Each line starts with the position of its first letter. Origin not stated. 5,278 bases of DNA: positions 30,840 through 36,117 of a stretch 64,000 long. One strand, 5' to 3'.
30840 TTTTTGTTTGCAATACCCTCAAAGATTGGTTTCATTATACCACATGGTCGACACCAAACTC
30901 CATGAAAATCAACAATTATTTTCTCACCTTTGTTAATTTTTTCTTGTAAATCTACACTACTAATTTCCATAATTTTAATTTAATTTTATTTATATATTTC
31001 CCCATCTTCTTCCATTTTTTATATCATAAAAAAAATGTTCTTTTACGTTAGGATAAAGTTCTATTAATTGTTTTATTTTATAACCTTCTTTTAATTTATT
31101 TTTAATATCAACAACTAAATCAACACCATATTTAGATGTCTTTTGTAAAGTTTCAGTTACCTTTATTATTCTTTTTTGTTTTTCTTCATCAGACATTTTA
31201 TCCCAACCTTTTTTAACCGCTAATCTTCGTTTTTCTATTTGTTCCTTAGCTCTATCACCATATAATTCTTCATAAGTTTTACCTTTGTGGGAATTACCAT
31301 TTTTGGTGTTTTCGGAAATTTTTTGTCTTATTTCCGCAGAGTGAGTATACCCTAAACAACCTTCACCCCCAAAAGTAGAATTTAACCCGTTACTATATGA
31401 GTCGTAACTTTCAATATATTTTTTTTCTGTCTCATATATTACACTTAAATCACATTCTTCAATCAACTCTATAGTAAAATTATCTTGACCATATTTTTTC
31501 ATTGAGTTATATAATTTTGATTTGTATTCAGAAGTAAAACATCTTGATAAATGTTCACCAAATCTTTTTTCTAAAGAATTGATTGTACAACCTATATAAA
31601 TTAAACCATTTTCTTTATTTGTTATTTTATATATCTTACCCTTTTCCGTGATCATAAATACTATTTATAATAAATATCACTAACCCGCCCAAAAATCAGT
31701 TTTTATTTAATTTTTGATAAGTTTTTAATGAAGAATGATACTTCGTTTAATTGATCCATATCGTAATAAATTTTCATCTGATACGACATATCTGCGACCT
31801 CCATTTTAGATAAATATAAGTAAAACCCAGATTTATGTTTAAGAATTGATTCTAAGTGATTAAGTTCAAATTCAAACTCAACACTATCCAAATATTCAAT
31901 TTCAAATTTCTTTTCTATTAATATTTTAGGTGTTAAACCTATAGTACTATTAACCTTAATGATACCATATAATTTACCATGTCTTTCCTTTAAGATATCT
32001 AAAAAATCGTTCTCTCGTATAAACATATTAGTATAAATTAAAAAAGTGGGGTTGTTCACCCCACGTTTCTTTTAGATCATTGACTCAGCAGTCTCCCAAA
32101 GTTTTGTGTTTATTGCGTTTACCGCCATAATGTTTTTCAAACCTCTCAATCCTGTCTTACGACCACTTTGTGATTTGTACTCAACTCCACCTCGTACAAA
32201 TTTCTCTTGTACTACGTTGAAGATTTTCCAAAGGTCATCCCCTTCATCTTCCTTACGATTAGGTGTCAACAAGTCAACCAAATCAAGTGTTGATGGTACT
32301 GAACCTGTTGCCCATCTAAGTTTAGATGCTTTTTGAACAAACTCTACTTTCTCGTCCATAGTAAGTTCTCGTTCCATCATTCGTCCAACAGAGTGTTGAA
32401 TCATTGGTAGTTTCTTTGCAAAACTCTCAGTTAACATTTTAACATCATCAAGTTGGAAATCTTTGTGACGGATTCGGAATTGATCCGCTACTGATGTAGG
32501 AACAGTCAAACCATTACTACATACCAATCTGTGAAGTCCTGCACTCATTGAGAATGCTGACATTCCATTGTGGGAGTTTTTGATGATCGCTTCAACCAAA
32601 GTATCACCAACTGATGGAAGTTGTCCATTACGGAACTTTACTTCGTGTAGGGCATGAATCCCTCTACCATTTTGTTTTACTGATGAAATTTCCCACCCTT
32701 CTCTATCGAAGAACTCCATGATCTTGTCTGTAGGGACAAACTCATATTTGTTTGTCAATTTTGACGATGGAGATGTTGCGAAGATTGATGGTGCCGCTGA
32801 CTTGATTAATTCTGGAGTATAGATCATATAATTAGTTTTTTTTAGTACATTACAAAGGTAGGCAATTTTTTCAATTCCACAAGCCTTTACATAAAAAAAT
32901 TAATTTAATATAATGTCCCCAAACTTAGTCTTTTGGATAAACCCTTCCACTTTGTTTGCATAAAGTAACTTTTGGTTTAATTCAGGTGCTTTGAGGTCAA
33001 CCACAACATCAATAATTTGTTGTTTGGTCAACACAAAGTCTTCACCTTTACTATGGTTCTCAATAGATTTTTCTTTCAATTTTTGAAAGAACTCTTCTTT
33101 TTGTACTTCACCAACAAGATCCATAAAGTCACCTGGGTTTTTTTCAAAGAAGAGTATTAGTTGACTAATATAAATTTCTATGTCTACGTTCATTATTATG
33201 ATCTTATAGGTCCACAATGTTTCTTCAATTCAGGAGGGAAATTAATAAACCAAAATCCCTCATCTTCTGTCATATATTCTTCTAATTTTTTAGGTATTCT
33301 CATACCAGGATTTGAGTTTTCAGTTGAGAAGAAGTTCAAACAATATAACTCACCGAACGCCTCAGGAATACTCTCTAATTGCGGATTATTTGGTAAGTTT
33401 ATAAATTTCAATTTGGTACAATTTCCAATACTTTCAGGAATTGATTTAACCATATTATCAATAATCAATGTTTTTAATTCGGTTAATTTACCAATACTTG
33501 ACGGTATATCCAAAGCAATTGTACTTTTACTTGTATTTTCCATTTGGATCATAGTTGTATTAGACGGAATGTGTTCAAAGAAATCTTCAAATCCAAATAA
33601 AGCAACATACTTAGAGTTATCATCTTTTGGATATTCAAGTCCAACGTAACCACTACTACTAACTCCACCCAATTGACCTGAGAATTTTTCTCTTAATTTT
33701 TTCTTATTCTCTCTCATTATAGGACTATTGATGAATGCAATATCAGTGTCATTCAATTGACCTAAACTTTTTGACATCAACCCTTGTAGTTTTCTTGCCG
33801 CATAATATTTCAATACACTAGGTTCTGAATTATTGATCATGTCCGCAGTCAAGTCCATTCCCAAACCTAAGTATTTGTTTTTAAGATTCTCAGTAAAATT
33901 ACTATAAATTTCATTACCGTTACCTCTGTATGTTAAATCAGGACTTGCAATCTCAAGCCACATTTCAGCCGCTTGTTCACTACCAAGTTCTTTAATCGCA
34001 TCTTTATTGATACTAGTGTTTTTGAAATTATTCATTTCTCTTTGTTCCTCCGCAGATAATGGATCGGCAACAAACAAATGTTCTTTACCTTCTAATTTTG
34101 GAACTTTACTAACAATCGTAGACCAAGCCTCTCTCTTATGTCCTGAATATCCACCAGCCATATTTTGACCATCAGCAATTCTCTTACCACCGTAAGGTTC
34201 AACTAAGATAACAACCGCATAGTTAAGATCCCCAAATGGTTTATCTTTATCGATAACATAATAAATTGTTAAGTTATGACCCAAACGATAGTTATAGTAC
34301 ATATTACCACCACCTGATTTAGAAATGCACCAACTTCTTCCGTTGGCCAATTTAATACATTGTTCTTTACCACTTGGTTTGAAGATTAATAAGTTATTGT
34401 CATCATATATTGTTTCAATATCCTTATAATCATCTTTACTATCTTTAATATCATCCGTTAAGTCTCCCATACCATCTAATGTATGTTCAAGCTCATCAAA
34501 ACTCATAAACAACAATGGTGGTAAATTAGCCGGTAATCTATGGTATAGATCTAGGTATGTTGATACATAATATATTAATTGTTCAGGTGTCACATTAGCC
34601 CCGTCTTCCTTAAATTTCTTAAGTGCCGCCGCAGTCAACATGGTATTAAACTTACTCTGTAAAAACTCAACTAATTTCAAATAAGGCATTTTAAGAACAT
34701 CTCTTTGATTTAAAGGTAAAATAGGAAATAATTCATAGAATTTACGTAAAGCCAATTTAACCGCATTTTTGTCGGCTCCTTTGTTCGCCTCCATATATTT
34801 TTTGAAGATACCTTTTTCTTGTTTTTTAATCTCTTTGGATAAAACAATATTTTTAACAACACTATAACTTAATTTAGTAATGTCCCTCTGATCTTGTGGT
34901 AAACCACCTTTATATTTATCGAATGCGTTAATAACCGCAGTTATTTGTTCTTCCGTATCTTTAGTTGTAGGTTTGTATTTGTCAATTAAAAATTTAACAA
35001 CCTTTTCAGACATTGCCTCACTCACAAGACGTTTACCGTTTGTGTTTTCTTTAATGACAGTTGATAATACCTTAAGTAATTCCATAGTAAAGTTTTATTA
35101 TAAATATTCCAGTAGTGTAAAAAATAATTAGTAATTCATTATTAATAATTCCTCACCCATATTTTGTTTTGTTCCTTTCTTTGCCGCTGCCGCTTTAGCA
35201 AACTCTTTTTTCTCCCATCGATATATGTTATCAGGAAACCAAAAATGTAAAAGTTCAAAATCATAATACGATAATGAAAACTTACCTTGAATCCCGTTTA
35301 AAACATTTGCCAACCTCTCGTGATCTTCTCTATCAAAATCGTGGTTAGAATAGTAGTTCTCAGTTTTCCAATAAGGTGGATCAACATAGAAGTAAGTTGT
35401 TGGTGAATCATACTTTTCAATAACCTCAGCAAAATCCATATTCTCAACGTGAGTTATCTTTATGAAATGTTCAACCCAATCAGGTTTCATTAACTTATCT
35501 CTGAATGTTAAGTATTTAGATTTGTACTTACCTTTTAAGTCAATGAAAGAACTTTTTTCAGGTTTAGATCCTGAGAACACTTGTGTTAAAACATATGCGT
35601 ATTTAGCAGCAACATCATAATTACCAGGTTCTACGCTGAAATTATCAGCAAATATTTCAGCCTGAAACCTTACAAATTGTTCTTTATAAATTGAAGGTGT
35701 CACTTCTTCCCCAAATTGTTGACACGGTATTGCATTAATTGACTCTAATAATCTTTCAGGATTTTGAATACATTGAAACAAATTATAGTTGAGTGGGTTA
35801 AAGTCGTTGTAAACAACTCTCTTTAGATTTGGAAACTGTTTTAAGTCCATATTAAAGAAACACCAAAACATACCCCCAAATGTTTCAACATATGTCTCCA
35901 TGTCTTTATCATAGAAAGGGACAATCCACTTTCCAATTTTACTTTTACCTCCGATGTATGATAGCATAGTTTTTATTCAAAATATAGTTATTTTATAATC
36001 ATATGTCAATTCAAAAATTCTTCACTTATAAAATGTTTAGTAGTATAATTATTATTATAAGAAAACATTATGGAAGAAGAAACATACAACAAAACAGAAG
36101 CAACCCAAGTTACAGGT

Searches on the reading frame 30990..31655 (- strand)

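Call 51: search_protein_families(library=pfam, proteins=[window:30990-31655:-], max_evalue=0.001)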
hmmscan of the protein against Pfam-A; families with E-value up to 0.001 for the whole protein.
window:30990-31655:- (221 aa): 1 family
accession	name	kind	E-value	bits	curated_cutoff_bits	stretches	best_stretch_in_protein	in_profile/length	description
PF01541.30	GIY-YIG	-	3.1e-08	34.2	22.6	1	6-89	2-75/78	GIY-YIG catalytic domain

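Call 52: search_protein_families(library=phrogs, proteins=[window:30990-31655:-], max_evalue=0.001)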
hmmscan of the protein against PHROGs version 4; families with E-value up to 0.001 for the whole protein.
window:30990-31655:- (221 aa): 6 families
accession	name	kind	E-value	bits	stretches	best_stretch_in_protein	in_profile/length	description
phrog_314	-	DNA, RNA and nucleotide metabolism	2e-25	90.8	1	4-187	177-341/574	homing endonuclease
phrog_7168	-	DNA, RNA and nucleotide metabolism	8.5e-24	85.5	1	6-221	2-217/284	homing endonuclease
phrog_5123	-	DNA, RNA and nucleotide metabolism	4e-20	73.3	1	8-98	4-93/152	homing endonuclease with GIY-YIG motif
phrog_19446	-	DNA, RNA and nucleotide metabolism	1e-14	55.7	1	6-166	2-160/254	homing endonuclease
phrog_3404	-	DNA, RNA and nucleotide metabolism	4.7e-05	24.3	1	7-89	4-84/235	HNH endonuclease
phrog_20015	-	DNA, RNA and nucleotide metabolism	0.00034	21.7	0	8-35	5-32/46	endonuclease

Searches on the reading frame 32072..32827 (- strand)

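Call 51: search_protein_families(library=pfam, proteins=[window:32072-32827:-], max_evalue=0.001)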
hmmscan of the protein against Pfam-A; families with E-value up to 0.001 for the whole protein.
window:32072-32827:- (251 aa): 1 family
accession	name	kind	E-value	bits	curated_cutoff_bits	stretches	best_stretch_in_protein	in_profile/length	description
PF06067.16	DUF932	-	4e-29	102.5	23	1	25-219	6-214/227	Domain of unknown function (DUF932)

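Call 52: search_protein_families(library=phrogs, proteins=[window:32072-32827:-], max_evalue=0.001)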
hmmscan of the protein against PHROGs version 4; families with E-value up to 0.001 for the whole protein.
window:32072-32827:- (251 aa): 3 families
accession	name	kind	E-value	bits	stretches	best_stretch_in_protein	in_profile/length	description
phrog_12094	-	unknown function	4.3e-34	118.9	1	6-250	23-274/281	-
phrog_1362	-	unknown function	1.6e-05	25.2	1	80-164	219-311/391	-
phrog_1221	-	unknown function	2.1e-05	24.8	1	81-166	165-255/355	-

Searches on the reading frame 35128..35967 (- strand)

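Call 51: search_protein_families(library=pfam, proteins=[window:35128-35967:-], max_evalue=0.001)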
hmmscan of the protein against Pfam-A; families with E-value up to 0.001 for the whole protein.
window:35128-35967:- (279 aa): 1 family
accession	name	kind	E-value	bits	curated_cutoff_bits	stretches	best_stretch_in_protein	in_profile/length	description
PF02086.21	MethyltransfD12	-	4.5e-21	76.1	22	1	4-254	1-250/253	D12 class N6 adenine-specific DNA methyltransferase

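Call 52: search_protein_families(library=phrogs, proteins=[window:35128-35967:-], max_evalue=0.001)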
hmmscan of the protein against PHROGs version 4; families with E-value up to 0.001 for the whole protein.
window:35128-35967:- (279 aa): 3 families
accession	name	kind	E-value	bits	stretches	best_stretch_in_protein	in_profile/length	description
phrog_56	-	other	7e-43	148.8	1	2-279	65-323/647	DNA methyltransferase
phrog_1996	-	other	9.7e-22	78.5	1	169-279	34-141/150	DNA methyltransferase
phrog_13242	-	unknown function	3.3e-05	24.1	1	169-234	167-229/450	-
